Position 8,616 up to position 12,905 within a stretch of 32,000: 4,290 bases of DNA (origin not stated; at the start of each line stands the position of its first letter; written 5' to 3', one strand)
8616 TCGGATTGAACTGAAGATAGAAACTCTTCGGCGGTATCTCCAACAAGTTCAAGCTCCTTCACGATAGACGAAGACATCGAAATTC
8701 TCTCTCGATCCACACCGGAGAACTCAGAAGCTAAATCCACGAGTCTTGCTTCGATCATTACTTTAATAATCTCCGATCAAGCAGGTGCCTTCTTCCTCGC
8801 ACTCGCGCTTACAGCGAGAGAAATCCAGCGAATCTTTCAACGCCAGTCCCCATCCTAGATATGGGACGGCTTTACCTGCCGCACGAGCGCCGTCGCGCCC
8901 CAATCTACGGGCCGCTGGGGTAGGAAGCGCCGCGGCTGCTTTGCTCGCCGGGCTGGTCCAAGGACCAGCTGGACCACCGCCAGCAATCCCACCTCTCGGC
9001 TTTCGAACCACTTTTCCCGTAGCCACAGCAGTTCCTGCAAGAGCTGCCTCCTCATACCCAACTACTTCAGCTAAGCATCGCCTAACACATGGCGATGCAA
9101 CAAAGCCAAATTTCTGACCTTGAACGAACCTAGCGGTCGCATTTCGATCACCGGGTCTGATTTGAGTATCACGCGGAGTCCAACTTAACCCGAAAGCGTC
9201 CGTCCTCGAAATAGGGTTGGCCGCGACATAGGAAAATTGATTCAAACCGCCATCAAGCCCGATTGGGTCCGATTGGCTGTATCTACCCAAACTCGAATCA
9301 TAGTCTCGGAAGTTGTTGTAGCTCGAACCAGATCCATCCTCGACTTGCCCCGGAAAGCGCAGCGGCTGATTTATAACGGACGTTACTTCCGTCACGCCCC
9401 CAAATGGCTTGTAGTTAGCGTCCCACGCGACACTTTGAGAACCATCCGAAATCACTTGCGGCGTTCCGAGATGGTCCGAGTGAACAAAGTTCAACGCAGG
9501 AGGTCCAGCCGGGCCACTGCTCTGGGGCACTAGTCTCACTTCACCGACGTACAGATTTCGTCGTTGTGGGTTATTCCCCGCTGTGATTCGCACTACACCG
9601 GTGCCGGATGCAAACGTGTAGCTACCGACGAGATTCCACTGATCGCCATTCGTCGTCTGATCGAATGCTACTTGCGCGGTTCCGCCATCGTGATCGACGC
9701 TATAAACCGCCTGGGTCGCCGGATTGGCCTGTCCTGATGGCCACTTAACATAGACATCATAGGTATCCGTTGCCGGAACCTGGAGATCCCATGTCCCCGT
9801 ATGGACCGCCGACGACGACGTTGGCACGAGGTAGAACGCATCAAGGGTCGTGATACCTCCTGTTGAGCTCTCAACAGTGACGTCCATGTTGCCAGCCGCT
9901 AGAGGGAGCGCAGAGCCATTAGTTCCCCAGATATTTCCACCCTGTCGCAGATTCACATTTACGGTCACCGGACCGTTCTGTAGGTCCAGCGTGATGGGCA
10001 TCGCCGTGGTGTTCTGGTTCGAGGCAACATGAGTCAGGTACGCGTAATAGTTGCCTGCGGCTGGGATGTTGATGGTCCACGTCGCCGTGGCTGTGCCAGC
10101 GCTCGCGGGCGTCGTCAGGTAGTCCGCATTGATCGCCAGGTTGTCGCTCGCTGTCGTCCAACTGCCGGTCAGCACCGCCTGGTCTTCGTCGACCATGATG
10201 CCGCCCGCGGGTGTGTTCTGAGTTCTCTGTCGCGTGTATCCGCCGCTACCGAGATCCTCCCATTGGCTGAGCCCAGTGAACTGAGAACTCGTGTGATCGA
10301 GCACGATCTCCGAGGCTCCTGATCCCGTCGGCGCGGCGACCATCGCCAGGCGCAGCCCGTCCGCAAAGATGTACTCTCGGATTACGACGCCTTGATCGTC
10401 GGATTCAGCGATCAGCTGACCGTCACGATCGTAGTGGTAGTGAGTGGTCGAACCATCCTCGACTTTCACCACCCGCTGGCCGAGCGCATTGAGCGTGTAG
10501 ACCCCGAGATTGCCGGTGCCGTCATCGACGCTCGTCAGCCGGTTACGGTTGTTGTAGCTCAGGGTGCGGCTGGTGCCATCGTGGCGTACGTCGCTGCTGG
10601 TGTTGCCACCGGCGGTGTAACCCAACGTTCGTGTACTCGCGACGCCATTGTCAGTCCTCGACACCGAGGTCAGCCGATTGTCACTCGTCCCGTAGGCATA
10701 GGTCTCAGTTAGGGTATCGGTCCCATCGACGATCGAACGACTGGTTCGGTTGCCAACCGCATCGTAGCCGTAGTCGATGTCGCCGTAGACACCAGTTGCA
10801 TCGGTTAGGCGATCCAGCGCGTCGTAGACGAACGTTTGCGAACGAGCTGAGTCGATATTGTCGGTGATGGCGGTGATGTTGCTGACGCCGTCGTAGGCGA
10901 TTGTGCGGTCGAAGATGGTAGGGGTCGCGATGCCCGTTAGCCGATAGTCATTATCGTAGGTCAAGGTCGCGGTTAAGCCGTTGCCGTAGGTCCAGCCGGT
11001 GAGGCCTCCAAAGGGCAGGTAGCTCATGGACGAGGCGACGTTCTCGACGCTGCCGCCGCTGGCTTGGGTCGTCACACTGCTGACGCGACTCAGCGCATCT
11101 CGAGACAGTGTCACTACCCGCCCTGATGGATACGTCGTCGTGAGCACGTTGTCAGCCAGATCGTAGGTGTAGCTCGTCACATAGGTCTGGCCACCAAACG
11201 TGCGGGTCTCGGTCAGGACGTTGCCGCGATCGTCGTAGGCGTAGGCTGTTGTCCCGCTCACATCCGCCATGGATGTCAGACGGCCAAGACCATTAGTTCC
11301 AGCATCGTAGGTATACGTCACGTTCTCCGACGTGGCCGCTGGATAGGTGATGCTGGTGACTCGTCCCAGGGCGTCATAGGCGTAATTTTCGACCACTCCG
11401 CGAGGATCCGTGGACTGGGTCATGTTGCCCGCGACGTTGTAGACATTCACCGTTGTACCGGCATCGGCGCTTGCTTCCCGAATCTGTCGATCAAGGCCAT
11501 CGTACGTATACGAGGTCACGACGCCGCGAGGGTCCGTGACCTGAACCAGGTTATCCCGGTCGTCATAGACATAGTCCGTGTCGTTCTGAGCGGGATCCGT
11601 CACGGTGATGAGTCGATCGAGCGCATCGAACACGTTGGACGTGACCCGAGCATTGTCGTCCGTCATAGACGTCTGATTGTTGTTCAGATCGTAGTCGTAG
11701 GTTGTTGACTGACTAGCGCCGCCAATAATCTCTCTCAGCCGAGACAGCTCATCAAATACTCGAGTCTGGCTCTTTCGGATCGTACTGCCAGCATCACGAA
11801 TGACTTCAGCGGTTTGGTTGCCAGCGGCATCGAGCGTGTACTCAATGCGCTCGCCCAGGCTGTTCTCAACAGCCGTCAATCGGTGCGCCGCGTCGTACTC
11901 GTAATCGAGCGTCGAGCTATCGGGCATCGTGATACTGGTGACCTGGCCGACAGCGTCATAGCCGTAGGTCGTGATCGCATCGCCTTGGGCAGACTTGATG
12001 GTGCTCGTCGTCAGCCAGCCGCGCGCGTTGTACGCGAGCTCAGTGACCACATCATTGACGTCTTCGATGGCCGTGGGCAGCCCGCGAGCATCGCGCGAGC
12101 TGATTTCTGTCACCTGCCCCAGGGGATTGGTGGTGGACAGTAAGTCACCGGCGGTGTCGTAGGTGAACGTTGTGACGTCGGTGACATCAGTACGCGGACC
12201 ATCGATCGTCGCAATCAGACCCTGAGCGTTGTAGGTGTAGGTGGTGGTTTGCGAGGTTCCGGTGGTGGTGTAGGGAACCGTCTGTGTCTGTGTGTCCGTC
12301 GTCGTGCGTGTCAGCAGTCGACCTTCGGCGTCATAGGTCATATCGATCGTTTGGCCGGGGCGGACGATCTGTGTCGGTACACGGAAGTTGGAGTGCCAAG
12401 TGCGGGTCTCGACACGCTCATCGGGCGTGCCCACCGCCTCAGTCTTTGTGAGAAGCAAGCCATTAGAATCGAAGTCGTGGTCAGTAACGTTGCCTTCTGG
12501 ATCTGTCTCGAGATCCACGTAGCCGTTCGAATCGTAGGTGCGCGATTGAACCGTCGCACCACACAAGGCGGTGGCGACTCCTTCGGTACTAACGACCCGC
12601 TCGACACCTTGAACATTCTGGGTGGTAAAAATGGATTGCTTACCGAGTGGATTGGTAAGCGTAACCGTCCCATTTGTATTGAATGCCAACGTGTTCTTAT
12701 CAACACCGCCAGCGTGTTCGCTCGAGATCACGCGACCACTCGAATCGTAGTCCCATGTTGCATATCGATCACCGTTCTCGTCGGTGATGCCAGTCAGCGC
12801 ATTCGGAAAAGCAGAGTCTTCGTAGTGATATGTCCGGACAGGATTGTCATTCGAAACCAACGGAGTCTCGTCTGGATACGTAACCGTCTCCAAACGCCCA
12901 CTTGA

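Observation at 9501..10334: About 278-aa two-module beta-sandwich insertion inside the Rhs shell, just before the core-closing motif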

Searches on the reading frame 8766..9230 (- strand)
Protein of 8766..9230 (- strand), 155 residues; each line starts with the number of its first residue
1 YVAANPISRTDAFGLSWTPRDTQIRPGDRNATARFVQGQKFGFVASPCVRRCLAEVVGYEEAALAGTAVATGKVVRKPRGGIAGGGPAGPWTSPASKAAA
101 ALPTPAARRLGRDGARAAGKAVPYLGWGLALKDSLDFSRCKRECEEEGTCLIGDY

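Call 10: search_protein_families(library=pfam, proteins=[window:8766-9230:-], max_evalue=0.1)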
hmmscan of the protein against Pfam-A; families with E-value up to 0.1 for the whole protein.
window:8766-9230:- (155 aa): 0 families

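Call 64: search_protein_families(library=phrogs, proteins=[window:8766-9185:-], max_evalue=0.001)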
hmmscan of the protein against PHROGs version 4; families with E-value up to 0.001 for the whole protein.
window:8766-9185:- (140 aa): 0 families

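Call 69: find_homologous_proteins(query=window:8766-9185:-, max_evalue=0.001)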
Query window:8766-9185:-: 313 candidates shared short words with the query, none scored E <= 0.001.

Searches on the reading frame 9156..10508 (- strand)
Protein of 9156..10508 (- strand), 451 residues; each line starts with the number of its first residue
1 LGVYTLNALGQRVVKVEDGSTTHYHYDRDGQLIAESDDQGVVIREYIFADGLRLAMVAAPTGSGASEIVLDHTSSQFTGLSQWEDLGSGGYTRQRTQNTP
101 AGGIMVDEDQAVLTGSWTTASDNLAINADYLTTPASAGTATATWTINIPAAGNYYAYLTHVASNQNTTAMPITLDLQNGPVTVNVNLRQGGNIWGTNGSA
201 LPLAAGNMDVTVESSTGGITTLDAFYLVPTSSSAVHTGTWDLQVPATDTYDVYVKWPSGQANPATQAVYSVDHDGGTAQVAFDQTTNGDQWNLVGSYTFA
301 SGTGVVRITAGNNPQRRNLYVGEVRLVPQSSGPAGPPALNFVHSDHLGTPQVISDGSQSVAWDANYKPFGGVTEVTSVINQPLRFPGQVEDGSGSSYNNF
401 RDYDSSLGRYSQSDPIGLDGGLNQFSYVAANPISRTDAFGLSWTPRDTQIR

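Call 60: find_related_loci(query=window:9156-10508:-, collection=genome_contigs, flank=8000)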
Query window:9156-10508:- (451 aa) in genome_contigs; peptide patterns used: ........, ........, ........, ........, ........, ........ (x = any residue, [..] = any of these).
27 stretches matched a pattern; 4 encode a relative of the query (tblastn E <= 1e-3); 4 distinct loci.
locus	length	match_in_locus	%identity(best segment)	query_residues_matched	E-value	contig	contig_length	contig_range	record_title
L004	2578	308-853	45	4-450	5e-26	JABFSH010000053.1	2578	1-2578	MAG: Methylococcaceae bacterium isolate WB-IL-06 seq_44269, whole genome shotgun sequence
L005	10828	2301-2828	43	4-442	5e-24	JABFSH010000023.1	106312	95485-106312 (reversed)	MAG: Methylococcaceae bacterium isolate WB-IL-06 seq_38, whole genome shotgun sequence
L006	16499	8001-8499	48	3-441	4e-23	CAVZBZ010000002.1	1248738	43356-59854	MAG: uncultured Alphaproteobacteria bacterium isolate MFD00991.bin.1.150 genome assembly, contig: contig_20544, whole ge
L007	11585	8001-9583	31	305-440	5e-8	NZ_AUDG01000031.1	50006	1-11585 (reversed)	Rheinheimera baltica DSM 14885 H595DRAFT_scaffold00028.28_C, whole genome shotgun sequence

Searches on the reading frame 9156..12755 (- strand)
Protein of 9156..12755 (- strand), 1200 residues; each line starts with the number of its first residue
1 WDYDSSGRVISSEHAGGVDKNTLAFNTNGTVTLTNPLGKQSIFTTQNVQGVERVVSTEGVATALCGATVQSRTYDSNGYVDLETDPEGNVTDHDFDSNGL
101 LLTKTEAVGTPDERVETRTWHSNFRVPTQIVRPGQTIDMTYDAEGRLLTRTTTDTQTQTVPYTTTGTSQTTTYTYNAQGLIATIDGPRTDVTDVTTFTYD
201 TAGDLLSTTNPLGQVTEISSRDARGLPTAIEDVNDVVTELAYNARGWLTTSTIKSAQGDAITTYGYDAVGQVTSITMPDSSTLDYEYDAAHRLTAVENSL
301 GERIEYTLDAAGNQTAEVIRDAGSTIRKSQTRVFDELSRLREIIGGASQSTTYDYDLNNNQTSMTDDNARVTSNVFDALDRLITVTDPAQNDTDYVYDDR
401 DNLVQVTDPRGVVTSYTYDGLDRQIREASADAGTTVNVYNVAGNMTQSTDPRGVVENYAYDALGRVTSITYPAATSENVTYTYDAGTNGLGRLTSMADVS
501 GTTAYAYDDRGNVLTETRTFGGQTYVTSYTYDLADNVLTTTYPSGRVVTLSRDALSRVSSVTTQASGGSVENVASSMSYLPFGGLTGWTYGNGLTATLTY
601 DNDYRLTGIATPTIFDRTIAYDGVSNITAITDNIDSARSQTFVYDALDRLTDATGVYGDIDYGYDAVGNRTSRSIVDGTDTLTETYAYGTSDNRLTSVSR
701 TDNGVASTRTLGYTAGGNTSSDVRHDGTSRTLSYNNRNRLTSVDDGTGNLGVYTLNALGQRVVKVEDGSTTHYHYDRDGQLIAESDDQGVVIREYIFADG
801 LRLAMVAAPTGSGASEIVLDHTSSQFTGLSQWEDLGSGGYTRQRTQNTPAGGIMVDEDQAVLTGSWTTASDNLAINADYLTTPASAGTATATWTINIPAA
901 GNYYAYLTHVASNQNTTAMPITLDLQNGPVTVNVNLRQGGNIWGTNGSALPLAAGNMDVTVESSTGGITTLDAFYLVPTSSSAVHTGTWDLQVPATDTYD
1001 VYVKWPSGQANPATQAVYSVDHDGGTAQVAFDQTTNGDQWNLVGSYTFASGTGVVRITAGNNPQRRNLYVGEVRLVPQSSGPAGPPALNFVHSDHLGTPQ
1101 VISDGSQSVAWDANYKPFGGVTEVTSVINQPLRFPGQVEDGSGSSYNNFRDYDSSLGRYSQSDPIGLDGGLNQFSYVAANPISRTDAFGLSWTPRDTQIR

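Call 34: predict_structure(alignment_id=A1)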
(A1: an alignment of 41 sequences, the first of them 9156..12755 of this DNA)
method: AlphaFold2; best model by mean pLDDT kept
length: 1200 residues; sequences in the alignment: 41
mean_pLDDT: 86.0   pTM: 0.72
mean pLDDT of the five models: 86.0, 85.6, 83.6, 83.2, 82.1
residues with pLDDT >= 90: 724; 70-90: 340; 50-70: 68; < 50: 68
segments of 3 or more residues with pLDDT < 50: 810-813, 844-850, 944-946, 981-984, 1061-1065, 1080-1083, 1164-1200
pLDDT, mean of each block of 10 residues (from residue 1): 89 85 90 94 92 93 92 95 96 95 97 97 96 97 96 90 92 96 94 95 95 96 95 95 96 92 96 96 95 96 96 96 96 95 94 94 95 96 95 95 93 93 93 93 94 96 95 96 95 95 95 94 92 94 95 95 90 96 94 96 95 93 93 94 93 95 91 92 94 93 92 93 93 92 90 90 89 90 90 90 80 64 72 56 47 79 85 63 78 85 78 76 78 70 57 84 75 74 63 79 80 79 83 81 85 65 58 74 65 90 92 88 84 73 77 85 40 25 27 21
secondary structure, 60 per line:
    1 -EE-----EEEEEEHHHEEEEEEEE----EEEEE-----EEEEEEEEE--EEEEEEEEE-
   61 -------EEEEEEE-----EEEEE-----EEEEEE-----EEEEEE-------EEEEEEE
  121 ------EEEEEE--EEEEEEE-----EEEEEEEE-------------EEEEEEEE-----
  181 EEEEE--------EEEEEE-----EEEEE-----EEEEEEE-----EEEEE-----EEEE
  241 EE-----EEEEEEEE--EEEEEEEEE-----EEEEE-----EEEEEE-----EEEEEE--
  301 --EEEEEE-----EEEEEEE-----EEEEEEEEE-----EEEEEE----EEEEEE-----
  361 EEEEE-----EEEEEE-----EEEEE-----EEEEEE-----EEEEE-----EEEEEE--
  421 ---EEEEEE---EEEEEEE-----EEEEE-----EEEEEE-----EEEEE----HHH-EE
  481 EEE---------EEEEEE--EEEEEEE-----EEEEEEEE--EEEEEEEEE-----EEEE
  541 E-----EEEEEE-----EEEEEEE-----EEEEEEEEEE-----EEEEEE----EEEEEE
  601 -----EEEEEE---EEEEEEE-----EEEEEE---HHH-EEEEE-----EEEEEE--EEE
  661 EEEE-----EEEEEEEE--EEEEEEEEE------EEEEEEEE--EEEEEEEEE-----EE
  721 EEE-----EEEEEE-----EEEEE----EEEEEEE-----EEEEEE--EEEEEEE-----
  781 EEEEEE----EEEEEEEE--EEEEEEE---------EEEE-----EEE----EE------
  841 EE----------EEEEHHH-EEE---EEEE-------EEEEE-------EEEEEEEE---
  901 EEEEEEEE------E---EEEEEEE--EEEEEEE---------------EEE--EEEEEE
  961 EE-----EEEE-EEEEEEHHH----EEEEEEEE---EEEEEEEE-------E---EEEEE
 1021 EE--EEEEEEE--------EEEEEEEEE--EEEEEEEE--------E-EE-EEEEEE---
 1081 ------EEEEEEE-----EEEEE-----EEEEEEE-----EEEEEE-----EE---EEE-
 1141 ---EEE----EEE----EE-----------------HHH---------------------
elements in order (helices of 4 or more, strands of 3 or more residues): E9-14 E18-25 E30-34 E40-48 E51-59 E68-74 E80-84 E90-95 E101-106 E114-120 E127-132 E135-141 E147-154 E168-175 E181-185 E194-199 E205-209 E215-221 E227-231 E237-242 E248-255 E258-266 E272-276 E282-287 E293-298 E303-308 E314-320 E326-334 E340-345 E350-355 E361-365 E371-376 E382-386 E392-397 E403-407 E413-418 E424-429 E433-439 E445-449 E455-460 E466-470 E479-483 E493-498 E501-507 E513-520 E523-531 E537-541 E547-552 E558-564 E570-579 E585-590 E595-600 E606-611 E615-621 E627-632 E640-644 E650-655 E658-664 E670-677 E680-688 E695-702 E705-713 E719-723 E729-734 E740-744 E749-755 E761-766 E769-775 E781-786 E791-798 E801-807 E817-820 E826-828 E853-856 E861-863 E867-870 E878-882 E890-897 E901-908 E919-925 E928-934 E950-952 E955-962 E968-971 E973-978 E986-993 E997-1004 E1016-1022 E1025-1031 E1040-1048 E1051-1058 E1072-1077 E1087-1093 E1099-1103 E1109-1115 E1121-1126 E1137-1139 E1144-1146 E1151-1153

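Call 39: fold_search(model_id=the predicted structure, library=pdb)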
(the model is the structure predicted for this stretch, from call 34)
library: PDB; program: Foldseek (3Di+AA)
matches with E <= 10: 1345; with E <= 0.001: 104
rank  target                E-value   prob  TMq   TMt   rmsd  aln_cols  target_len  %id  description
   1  8qjd_B                4.6e-44  1.00  0.42  0.47  17.7      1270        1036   17  T6SS-linked Rhs repeat protein - Salmonella bongori Rhs-core domain (released 2024-09-25)
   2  8qjb_A                7.3e-44  1.00  0.55  0.62  15.7      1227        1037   17  T6SS-linked Rhs repeat protein - Salmonella bongori Rhs-core domain extended N-terminus (released 2024-09-25)
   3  8qjc                  4.6e-43  1.00  0.46  0.52  15.8      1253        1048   16  T6SS-linked Rhs repeat protein - Salmonella bongori Rhs-core domain with toxin domain (released 2024-09-25)
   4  8uxt                  5.5e-43  1.00  0.48  0.41  14.5      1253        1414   14  Acinetobacter baumannii Tse15 Rhs effector, toxin cleavage mutant (D1369N, D1391N) (released 2024-10-09)
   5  8qja_D                6.6e-43  1.00  0.44  0.50  15.2      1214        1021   14  T6SS-linked Rhs repeat protein - Advenella mimigardefordensis VgrG-Rhs core (released 2024-09-25)
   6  8qja_A                9.2e-43  1.00  0.46  0.53  19.2      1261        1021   14  T6SS-linked Rhs repeat protein - Advenella mimigardefordensis VgrG-Rhs core (released 2024-09-25)
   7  8qja_B                1.6e-42  1.00  0.43  0.49  17.6      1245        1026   15  T6SS-linked Rhs repeat protein - Advenella mimigardefordensis VgrG-Rhs core (released 2024-09-25)
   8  8uy4_A                1.8e-42  1.00  0.46  0.41  17.0      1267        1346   14  Acinetobacter baumannii Tse15 Rhs effector (released 2024-10-09)
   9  8qja_C                3.3e-42  1.00  0.53  0.62  14.6      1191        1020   15  T6SS-linked Rhs repeat protein - Advenella mimigardefordensis VgrG-Rhs core (released 2024-09-25)
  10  7q97_A                8.0e-42  1.00  0.53  0.59  15.7      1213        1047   16  Structure of the bacterial type VI secretion system effector RhsA. (released 2021-12-22)
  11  8cp6_B                2.7e-41  1.00  0.48  0.52  16.7      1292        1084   17  Type six secretion system exported effector 5 (Tse5) (released 2023-12-06)
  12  7pq5                  3.7e-39  1.00  0.45  0.51  15.7      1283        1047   15  Photorhabdus laumondii T6SS-associated Rhs protein carrying the Tre23 toxin domain (released 2021-12-01)
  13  8h8b                  2.8e-37  1.00  0.53  0.61  10.5      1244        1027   16  Type VI secretion system effector RhsP in its pre-autoproteolysis and monomeric form (released 2023-01-18)
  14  8h8a_A                1.0e-36  1.00  0.49  0.59  13.9      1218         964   15  Type VI secretion system effector RhsP in its post-autoproteolysis and monomeric form (released 2023-01-18)
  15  9ifo_A                1.6e-36  1.00  0.54  0.47  11.1      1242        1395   16  Structure of Teneurin-Like Protein (TLP) (released 2026-03-11)
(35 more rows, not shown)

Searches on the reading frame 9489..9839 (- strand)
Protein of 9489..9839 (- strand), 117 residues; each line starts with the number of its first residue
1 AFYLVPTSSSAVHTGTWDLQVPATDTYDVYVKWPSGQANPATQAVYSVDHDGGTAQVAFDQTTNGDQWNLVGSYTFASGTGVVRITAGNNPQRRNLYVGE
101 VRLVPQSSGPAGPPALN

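Call 6: search_protein_families(library=pfam, proteins=[window:9489-9839:-], max_evalue=1)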
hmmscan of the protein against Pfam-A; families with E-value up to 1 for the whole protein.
window:9489-9839:- (117 aa): 3 families
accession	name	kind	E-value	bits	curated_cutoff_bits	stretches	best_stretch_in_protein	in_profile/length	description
PF25275.1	Golvesin_C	-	1.1e-19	71.2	31.6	1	3-92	31-120/132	Golvesin C-terminal domain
PF11584.14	Toxin_ToxA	-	0.045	14.2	25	1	60-94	77-111/118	Proteinaceous host-selective toxin ToxA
PF11246.14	Phage_gp53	-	0.16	12.1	21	1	24-71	77-124/200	Base plate wedge protein 53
